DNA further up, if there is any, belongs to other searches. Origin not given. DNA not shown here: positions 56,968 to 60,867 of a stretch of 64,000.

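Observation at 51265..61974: Candidate undescribed three-gene enzyme system: giant UGDH-like/ATP-grasp protein, a second ATP-grasp protein and a GHMP sugar-kinase fusion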

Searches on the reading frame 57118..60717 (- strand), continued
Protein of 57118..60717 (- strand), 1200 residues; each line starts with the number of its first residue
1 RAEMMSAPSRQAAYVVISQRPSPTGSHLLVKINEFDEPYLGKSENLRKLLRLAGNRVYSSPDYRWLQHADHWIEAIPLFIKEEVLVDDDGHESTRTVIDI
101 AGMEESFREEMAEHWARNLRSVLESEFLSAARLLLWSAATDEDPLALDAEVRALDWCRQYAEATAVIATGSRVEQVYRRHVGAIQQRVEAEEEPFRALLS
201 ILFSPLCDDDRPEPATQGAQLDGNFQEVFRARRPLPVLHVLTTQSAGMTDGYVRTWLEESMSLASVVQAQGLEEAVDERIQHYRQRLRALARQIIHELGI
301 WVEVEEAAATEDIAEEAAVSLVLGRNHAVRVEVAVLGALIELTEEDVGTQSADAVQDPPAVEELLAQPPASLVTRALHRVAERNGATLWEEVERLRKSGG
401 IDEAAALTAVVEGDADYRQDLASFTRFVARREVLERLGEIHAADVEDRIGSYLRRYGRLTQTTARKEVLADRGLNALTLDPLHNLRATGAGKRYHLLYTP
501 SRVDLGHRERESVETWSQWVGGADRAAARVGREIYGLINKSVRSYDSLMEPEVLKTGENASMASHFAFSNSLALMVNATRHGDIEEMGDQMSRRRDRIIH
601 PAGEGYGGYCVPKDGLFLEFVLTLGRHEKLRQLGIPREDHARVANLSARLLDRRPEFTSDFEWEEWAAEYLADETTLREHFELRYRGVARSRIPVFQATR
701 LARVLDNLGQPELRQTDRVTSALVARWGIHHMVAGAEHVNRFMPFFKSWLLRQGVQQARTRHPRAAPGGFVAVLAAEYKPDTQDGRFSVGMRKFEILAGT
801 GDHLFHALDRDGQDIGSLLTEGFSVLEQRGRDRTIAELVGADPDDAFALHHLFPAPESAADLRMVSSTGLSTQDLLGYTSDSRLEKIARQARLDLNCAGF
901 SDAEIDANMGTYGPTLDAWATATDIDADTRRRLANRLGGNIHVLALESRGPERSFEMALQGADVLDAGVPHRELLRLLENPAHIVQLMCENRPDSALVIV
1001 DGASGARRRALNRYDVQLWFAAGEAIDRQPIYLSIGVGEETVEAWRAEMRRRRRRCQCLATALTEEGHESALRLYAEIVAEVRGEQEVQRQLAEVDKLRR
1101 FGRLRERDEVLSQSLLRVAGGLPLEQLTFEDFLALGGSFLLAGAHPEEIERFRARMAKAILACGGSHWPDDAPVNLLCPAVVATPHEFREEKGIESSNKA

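Call 74: find_encoding_contigs(protein=P0018, flank=8000, max_places=1)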
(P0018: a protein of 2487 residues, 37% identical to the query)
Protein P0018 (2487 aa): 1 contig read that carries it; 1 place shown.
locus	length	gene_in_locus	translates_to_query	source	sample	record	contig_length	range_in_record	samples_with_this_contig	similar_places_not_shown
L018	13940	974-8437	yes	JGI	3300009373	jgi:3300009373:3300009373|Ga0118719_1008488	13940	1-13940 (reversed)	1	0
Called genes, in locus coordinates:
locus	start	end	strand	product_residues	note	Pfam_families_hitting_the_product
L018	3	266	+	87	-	PF01634:HisG (weak)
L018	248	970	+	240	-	PF01634:HisG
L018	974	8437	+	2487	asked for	-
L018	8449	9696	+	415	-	-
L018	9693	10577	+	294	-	PF00483:NTP_transferase, PF12804:NTP_transf_3 (weak)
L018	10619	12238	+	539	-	PF10509:GalKase_gal_bdg, PF00288:GHMP_kinases_N, PF08544:GHMP_kinases_C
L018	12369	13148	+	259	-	PF01182:Glucosamine_iso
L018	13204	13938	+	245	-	?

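Call 75: find_encoding_contigs(protein=P0029, flank=8000, max_places=1)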
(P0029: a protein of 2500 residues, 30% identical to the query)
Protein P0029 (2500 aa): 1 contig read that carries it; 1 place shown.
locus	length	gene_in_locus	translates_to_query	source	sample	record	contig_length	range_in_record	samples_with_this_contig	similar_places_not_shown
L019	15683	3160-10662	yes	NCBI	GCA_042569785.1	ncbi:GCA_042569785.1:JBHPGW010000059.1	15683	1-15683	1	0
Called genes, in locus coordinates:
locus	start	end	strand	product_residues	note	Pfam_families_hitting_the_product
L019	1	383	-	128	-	PF09754:PAC2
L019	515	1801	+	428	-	PF03952:Enolase_N, PF00113:Enolase_C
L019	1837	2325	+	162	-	-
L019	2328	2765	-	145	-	PF03479:PCC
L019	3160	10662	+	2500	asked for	-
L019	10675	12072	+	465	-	-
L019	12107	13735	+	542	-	PF25023:TEN_YD-shell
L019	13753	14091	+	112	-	-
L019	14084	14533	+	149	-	-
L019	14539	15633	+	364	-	PF25023:TEN_YD-shell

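Call 76: find_encoding_contigs(protein=P0036, flank=8000, max_places=1)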
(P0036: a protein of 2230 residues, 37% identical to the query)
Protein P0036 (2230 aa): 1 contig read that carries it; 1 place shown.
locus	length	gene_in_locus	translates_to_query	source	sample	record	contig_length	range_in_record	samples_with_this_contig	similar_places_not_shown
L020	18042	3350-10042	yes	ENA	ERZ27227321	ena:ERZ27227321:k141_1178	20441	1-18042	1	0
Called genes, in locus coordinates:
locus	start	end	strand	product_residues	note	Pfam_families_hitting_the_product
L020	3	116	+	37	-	?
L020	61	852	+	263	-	PF01842:ACT (weak), PF02830:V4R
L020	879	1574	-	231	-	-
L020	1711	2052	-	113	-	-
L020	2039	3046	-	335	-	PF10092:DUF2330 (weak)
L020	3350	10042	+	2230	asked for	PF00984:UDPG_MGDP_dh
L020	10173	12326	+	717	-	-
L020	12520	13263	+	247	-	PF09335:VTT_dom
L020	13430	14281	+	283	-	PF00149:Metallophos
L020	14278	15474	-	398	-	PF00155:Aminotran_1_2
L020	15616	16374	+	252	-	PF12850:Metallophos_2 (faint)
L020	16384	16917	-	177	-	PF00398:RrnaAD (weak), PF08123:DOT1 (weak), PF13847:Methyltransf_31 (weak), PF13649:Methyltransf_25 (weak), PF08241:Methyltransf_11 (weak)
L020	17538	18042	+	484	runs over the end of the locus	PF01943:Polysacc_synt, PF13440:Polysacc_synt_3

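Call 85: search_protein_families(library=pfam, alignment_id=A6, max_evalue=0.001)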
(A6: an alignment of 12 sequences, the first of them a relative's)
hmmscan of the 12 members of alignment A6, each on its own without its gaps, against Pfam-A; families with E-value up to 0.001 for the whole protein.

A. member 1, P0027 (4734 aa): 2 families
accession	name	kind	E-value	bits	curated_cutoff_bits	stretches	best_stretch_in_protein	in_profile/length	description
PF00288.32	GHMP_kinases_N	-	0.00021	21.9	22.3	1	4122-4194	13-83/87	GHMP kinases N terminal domain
PF14398.11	ATPgrasp_YheCD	-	0.00041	20.1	26.8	0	3688-3787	139-234/255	YheC/D like ATP-grasp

B. families by the number of members that match (of 12 scanned): 4 families
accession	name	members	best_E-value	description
PF00288.32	GHMP_kinases_N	8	4.7e-12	GHMP kinases N terminal domain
PF00984.24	UDPG_MGDP_dh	2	2e-05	UDP-glucose/GDP-mannose dehydrogenase family, central domain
PF14397.11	ATPgrasp_ST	1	0.00019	Sugar-transfer associated ATP-grasp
PF14398.11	ATPgrasp_YheCD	1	0.00041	YheC/D like ATP-grasp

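Call 87: list_cluster_members(proteins=[P0003, P0011, P0015, P0018, P0024, P0027, P0029, P0030, P0036, P0055])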
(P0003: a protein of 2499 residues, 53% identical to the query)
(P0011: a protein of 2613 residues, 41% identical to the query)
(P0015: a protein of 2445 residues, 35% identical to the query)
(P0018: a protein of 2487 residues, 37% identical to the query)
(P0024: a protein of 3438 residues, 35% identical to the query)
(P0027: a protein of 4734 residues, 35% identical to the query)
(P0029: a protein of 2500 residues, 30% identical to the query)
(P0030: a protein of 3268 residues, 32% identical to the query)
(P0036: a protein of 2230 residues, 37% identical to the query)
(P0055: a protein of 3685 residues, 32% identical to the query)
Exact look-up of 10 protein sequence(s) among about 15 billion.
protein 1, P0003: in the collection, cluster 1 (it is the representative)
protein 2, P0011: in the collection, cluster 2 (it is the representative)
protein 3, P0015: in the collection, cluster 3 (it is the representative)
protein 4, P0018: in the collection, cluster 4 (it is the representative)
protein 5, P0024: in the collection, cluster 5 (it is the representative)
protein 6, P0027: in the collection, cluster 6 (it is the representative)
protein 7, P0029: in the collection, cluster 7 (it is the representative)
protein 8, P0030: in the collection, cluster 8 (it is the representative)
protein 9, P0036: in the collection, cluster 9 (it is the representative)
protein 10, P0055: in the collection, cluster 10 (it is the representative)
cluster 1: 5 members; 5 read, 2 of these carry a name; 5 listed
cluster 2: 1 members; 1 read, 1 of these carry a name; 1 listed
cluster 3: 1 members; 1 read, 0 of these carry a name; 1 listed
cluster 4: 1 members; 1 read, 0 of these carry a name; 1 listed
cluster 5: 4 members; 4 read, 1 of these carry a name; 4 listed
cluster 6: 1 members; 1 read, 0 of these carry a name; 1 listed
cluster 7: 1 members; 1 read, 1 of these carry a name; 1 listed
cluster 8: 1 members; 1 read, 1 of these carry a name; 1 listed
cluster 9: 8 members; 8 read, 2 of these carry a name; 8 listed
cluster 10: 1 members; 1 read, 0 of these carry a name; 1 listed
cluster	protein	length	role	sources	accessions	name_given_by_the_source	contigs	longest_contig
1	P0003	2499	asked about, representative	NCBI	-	-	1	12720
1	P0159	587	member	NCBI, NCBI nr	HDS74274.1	MAG TPA: hypothetical protein ENN56_01910, partial [Firmicutes bacterium] | hypothetical protein [Bacillota bacterium]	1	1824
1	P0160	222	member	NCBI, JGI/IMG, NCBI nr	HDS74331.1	MAG TPA: hypothetical protein ENN56_02220 [Firmicutes bacterium] | hypothetical protein [Bacillota bacterium]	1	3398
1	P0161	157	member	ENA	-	-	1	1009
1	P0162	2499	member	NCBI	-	-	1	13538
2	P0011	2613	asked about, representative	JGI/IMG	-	hypothetical protein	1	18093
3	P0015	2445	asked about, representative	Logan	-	-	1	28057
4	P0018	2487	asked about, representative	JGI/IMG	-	-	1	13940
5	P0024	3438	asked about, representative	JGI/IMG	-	-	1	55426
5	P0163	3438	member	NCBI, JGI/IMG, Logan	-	galactokinase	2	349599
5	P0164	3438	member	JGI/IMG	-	-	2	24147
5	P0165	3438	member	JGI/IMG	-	-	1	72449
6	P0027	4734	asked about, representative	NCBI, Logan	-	-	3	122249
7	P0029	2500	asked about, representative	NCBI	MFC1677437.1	hypothetical protein ACFL3G_10305 [Planctomycetota bacterium]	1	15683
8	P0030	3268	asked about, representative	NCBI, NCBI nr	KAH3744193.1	hypothetical protein Pelo_14398 [Pelomyxa schiedti]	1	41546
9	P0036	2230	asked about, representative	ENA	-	-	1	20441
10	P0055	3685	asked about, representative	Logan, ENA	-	-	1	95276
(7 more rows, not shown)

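Call 100: find_encoding_contigs(protein=P0024, flank=7000, max_places=1)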
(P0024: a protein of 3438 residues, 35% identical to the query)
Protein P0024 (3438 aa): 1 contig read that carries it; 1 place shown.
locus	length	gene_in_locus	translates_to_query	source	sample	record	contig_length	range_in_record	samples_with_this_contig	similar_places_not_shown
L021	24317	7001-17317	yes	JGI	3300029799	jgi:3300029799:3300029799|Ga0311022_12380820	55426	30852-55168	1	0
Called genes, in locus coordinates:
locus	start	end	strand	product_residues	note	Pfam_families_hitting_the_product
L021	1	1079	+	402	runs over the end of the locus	PF13412:HTH_24 (weak), PF00480:ROK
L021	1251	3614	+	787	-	PF06165:GH94_b-supersand, PF17167:Glyco_hydro_94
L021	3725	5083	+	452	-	PF02878:PGM_PMM_I, PF02879:PGM_PMM_II, PF02880:PGM_PMM_III, PF00408:PGM_PMM_IV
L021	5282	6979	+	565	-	-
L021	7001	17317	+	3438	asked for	PF00288:GHMP_kinases_N (faint), PF00984:UDPG_MGDP_dh (faint)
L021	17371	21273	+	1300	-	PF13522:GATase_6, PF01380:SIS (weak)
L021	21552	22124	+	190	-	PF02632:BioY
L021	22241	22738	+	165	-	PF13584:BatD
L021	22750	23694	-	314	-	PF04055:Radical_SAM, PF13353:Fer4_12 (weak)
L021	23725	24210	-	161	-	PF04073:tRNA_edit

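Call 101: find_encoding_contigs(protein=P0027, flank=7000, max_places=1)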
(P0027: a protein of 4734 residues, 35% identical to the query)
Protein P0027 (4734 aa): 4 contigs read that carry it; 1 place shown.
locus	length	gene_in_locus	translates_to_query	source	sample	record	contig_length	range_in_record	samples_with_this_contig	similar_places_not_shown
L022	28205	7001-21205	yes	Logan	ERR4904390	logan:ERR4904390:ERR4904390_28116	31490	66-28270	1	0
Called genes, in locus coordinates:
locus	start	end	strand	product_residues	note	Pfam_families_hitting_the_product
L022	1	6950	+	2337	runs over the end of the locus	?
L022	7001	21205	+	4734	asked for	-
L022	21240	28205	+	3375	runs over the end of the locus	PF00288:GHMP_kinases_N (weak), PF02878:PGM_PMM_I, PF02879:PGM_PMM_II, PF00480:ROK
